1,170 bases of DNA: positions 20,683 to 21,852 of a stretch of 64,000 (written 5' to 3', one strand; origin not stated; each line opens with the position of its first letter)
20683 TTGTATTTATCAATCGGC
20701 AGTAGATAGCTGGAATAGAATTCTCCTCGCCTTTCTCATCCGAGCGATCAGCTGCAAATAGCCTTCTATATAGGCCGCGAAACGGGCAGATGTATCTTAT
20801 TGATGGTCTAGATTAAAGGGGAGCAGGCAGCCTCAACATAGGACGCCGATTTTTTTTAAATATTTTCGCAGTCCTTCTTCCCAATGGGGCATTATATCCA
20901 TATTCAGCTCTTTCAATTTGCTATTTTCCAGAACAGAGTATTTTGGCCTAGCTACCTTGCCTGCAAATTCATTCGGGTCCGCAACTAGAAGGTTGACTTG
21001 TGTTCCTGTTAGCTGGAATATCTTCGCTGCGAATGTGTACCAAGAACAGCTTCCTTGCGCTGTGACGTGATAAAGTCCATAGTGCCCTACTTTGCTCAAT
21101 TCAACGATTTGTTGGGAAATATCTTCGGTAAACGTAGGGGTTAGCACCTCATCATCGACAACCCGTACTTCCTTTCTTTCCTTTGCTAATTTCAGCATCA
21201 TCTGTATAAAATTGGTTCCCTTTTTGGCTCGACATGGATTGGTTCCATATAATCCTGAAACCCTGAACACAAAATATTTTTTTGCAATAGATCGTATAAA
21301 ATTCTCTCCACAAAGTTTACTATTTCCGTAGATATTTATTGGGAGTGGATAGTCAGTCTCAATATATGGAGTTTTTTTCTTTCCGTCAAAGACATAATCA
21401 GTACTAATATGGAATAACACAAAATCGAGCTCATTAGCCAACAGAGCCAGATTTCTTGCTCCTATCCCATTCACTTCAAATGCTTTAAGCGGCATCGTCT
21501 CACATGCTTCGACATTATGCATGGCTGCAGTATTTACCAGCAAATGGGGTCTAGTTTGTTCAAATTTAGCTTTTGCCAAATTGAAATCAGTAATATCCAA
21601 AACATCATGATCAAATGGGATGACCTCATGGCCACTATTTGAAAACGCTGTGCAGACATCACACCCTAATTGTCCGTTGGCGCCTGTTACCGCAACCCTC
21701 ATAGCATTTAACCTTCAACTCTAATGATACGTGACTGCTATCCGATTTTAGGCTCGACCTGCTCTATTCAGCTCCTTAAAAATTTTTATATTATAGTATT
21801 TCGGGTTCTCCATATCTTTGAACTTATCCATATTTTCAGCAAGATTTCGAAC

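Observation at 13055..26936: AT-rich glycan-assembly island bracketed by inverted copies of a ~64-bp hairpin leader element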

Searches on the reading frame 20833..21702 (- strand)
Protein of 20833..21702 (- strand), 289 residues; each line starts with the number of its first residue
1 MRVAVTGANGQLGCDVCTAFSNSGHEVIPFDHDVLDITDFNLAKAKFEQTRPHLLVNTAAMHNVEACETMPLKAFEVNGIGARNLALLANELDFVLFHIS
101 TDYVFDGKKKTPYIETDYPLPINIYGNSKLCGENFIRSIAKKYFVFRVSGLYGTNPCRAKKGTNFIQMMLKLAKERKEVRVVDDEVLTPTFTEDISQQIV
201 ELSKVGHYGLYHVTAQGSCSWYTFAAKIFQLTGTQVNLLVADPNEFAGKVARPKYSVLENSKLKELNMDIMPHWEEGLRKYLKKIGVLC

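Call 10: search_protein_families(library=pfam, proteins=[window:20833-21702:-])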
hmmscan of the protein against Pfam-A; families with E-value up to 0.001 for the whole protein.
window:20833-21702:- (289 aa): 5 families
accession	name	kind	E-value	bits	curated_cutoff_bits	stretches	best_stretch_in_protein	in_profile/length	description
PF04321.23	RmlD_sub_bind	-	1.2e-81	274.4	27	1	1-285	1-285/287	RmlD substrate binding domain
PF01370.27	Epimerase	-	9.3e-24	84.6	20.9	1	3-184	1-204/240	NAD dependent epimerase/dehydratase family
PF16363.11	GDP_Man_Dehyd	-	1.3e-14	54.9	27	1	36-178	60-210/332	GDP-mannose 4,6 dehydratase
PF02719.21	Polysacc_synt_2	-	1e-08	35.2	20.2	1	34-142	60-155/293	Polysaccharide biosynthesis protein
PF07993.18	NAD_binding_4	-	0.00014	21.5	20.1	1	54-175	91-232/258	Male sterility protein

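Call 57: list_cluster_members(proteins=[window:20833-21702:-, window:26650-26856:+, window:27056-28411:-])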
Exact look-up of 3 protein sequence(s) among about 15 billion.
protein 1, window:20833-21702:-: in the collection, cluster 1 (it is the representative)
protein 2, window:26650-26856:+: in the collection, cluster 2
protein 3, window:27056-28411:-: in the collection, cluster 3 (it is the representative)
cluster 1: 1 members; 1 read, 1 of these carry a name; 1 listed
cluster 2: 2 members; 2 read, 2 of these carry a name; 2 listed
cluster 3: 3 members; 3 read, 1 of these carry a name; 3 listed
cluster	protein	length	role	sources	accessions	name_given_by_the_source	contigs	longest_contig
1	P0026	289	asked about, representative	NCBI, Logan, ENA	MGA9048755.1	MAG: dTDP-4-dehydrorhamnose reductase [Dehalococcoidia bacterium]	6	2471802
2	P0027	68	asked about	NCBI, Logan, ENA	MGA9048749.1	MAG: helix-turn-helix domain-containing protein [Dehalococcoidia bacterium]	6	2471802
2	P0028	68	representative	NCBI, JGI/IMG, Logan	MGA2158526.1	MAG: helix-turn-helix domain-containing protein [Dehalococcoidia bacterium] | excisionase family DNA binding protein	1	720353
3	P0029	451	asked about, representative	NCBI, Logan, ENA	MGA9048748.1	MAG: metallophosphoesterase [Dehalococcoidia bacterium]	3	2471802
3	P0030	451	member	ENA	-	-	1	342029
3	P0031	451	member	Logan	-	-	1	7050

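Call 58: find_encoding_contigs(protein=P0028, flank=10000, max_places=2)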
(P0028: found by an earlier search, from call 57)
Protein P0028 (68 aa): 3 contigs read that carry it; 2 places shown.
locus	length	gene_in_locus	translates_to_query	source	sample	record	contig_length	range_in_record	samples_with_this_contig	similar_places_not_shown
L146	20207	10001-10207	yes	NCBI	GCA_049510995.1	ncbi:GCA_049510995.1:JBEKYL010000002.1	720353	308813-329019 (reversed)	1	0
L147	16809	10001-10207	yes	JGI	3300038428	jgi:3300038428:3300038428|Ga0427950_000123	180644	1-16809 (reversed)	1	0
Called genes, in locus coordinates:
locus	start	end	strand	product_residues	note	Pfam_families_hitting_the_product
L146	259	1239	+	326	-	PF00156:Pribosyltran (weak)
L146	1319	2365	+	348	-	PF04055:Radical_SAM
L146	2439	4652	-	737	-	PF09971:DUF2206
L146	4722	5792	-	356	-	PF13439:Glyco_transf_4 (weak), PF13692:Glyco_trans_1_4 (weak)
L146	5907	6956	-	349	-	PF00535:Glycos_transf_2, PF13641:Glyco_tranf_2_3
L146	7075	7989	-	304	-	-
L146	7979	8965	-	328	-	PF01408:GFO_IDH_MocA, PF02894:GFO_IDH_MocA_C, PF22725:GFO_IDH_MocA_C3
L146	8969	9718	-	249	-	PF00535:Glycos_transf_2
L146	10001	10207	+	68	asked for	PF12728:HTH_17, PF00376:MerR, PF13411:MerR_1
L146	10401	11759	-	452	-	PF00149:Metallophos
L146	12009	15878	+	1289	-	-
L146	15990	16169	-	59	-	-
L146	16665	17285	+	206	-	PF10502:Peptidase_S26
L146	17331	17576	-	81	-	-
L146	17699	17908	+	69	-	PF06902:Fer4_19, PF13459:Fer4_15, PF13370:Fer4_13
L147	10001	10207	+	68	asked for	PF12728:HTH_17, PF00376:MerR, PF13411:MerR_1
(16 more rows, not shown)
